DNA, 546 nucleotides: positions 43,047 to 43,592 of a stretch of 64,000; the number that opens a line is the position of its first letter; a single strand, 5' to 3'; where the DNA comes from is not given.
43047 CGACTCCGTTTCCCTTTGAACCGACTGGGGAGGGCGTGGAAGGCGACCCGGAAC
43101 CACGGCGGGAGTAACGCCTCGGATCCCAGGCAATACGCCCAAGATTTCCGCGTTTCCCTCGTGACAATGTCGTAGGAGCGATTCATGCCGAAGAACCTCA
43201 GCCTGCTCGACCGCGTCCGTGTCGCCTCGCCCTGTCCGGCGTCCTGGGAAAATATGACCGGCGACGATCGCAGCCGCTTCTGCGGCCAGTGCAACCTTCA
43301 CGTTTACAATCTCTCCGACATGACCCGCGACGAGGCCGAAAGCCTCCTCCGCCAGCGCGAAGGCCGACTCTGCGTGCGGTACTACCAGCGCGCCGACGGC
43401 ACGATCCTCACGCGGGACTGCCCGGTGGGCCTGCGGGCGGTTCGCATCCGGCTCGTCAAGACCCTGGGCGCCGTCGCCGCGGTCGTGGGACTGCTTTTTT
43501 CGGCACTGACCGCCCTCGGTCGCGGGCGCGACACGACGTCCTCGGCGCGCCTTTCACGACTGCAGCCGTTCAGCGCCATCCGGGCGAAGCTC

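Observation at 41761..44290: Array of three membrane-anchored Cys-rich (zinc-ribbon-like) proteins behind an ACT-domain gene: uncharacterised candidate transmembrane signalling module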

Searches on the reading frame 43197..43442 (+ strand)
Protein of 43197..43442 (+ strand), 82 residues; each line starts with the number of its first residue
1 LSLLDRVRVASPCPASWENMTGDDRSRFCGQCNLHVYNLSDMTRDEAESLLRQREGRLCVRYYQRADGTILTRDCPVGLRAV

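Call 46: search_protein_representatives(alignment_id=A2)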
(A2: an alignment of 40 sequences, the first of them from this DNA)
Query: 40 sequences, 82 profile positions. Proteins with E-value up to 0.001 (for the whole library): 15439; up to 1e-10: 7798; up to 1e-30: 1712. The best 150 are listed.
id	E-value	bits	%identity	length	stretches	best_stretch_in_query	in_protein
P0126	4.5e-39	148.3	-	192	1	2-81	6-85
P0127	5.1e-39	148.1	-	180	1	2-81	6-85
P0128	8.6e-39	147.4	-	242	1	2-81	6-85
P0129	9.5e-39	147.3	-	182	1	2-81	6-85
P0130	2.4e-38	146.0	-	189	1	2-82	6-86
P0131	2.6e-38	145.9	-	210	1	2-81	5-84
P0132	4.3e-38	145.2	-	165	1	2-82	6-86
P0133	4.5e-38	145.1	-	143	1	3-81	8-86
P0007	5.0e-38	145.0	-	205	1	2-81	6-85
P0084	5.5e-38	144.8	-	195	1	2-81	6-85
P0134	6.2e-38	144.7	-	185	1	2-81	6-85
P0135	6.2e-38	144.7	-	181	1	3-81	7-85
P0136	6.3e-38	144.6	-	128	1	3-82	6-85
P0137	6.3e-38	144.6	-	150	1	3-81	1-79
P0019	6.6e-38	144.6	-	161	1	2-81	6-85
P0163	3.1e-37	142.4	-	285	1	2-81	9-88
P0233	2.0e-36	139.8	-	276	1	4-81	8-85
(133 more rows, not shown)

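Call 48: search_protein_families(library=pfam, alignment_id=A4, max_evalue=0.01)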
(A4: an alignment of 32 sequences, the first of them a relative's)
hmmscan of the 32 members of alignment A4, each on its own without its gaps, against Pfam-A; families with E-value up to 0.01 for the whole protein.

A. member 1, P0198 (421 aa): 11 families
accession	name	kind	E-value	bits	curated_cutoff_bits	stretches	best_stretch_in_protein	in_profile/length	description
PF13620.12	CarboxypepD_reg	-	2e-32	111.8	32.3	2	145-216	2-73/82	Carboxypeptidase regulatory-like domain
PF17210.9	SdrD_B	-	1.1e-13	51.7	29.7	2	156-200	23-67/112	SdrD B-like domain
PF13715.12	CarbopepD_reg_2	-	7.5e-13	48.8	32.2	2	299-359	1-58/88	CarboxypepD_reg-like domain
PF09430.16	EMC7_beta-sandw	-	4.6e-09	36.9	26.6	2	307-367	3-60/122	ER membrane protein complex subunit 7, beta-sandwich domain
PF17802.7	SpaA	-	3.1e-08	34.1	23.1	1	305-349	9-56/91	Prealbumin-like fold domain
PF02369.22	Big_1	-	3.3e-06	27.5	34.9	0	298-340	20-65/93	Bacterial Ig-like domain (group 1)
PF11974.14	bMG3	-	7.9e-06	26.2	34.9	0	311-345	28-62/103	Bacterial alpha-2-macroglobulin MG3 domain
PF23193.1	NOMO_3rd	-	0.00034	21.1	27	0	163-195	50-82/120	NOMO third transthyretin-like domain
PF08400.16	phage_tail_N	-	0.0017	18.8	26.6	0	315-364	27-75/134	Prophage tail fibre N-terminal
PF01060.29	TTR-52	-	0.0035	18.4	24.9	0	310-346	10-50/79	Transthyretin-like family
PF24421.1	Ig_J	-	0.0053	17.3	29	0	315-353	44-84/104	Tip attachment protein J, Ig-like domain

B. families by the number of members that match (of 32 scanned): 21 families
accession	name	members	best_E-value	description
PF13620.12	CarboxypepD_reg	12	2e-32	Carboxypeptidase regulatory-like domain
PF13715.12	CarbopepD_reg_2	11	7.5e-13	CarboxypepD_reg-like domain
PF17210.9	SdrD_B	7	1.1e-13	SdrD B-like domain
PF17802.7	SpaA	5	3.1e-08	Prealbumin-like fold domain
PF02369.22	Big_1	4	3.3e-06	Bacterial Ig-like domain (group 1)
PF03544.19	TonB_C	3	5.5e-19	Gram-negative bacterial TonB protein C-terminal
PF11974.14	bMG3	3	7.9e-06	Bacterial alpha-2-macroglobulin MG3 domain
PF08308.17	PEGA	3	0.00015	PEGA domain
PF23193.1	NOMO_3rd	2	0.00034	NOMO third transthyretin-like domain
PF24025.1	Ig_DR_A0283-like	2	0.00076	DR_A0283-like, Ig-like domain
PF08666.17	SAF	1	2e-19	SAF domain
PF13144.11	ChapFlgA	1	7.2e-13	Chaperone for flagella basal body P-ring formation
PF09430.16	EMC7_beta-sandw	1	4.6e-09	ER membrane protein complex subunit 7, beta-sandwich domain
PF07210.18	DUF1416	1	0.00038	Protein of unknown function (DUF1416)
PF23194.1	NOMO_5th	1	0.00081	NOMO fifth transthyretin-like domain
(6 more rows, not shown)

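Call 56: search_solved_structures(query=A2, max_evalue=10, show_alignments=3)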
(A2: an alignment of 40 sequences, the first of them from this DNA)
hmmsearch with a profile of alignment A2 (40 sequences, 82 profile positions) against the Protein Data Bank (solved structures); distinct sequences matched with E-value up to 10: 7.
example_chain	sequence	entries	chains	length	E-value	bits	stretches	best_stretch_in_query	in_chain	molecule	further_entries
3zli_A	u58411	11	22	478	0.05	16.7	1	3-46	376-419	HISTONE DEMETHYLASE UTY | UBIQUITOUSLY TRANSCRIBED TETRATRICOPEPTIDE REPEAT PROTEIN Y-LINKED TRANSCRIPT VARIANT 57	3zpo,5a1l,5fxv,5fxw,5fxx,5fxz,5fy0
4uf0_B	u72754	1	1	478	0.051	16.7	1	3-46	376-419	HISTONE DEMETHYLASE UTY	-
4uf0_A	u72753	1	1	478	0.2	14.8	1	3-46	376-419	HISTONE DEMETHYLASE UTY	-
2a2p_A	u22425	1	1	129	0.96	12.6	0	38-53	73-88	Selenoprotein M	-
2eqz_A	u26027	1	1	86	1.2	12.3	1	10-32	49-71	High mobility group protein B3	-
3avr_A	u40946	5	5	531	1.5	12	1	3-46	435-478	Lysine-specific demethylase 6A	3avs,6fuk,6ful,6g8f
5nrl_T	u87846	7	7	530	1.8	11.7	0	19-38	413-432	Pre-mRNA-splicing factor PRP9 | PRP9 isoform 1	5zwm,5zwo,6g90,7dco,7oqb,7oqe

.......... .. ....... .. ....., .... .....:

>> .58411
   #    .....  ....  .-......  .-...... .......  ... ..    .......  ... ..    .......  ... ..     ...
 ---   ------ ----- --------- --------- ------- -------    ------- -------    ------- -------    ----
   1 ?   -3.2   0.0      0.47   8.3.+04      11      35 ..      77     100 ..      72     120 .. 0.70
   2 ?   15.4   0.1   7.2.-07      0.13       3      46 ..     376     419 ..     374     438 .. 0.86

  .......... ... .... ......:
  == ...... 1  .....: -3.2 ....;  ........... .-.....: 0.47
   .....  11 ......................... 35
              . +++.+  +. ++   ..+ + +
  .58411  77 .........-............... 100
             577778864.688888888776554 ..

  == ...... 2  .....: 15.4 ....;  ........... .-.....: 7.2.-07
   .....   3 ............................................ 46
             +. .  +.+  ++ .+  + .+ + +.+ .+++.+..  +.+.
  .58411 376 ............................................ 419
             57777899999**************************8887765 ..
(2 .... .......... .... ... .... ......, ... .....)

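Call 70: find_encoding_contigs(protein=P0163, flank=6000, max_places=2)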
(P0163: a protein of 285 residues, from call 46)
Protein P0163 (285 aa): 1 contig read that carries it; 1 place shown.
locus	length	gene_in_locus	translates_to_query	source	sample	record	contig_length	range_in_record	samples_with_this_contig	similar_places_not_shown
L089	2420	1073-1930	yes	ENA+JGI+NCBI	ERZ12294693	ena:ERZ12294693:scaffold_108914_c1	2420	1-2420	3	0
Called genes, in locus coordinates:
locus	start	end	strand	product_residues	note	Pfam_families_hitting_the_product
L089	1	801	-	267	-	?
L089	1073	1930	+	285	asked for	PF03544:TonB_C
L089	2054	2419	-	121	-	PF02852:Pyr_redox_dim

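Call 71: find_encoding_contigs(protein=P0233, flank=6000, max_places=2)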
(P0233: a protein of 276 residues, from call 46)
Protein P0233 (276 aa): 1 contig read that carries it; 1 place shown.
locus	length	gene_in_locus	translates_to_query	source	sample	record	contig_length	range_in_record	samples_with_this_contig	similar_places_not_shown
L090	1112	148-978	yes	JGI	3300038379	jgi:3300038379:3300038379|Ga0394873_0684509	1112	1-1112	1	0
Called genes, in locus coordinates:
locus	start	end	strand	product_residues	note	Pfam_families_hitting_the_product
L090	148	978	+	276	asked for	PF03544:TonB_C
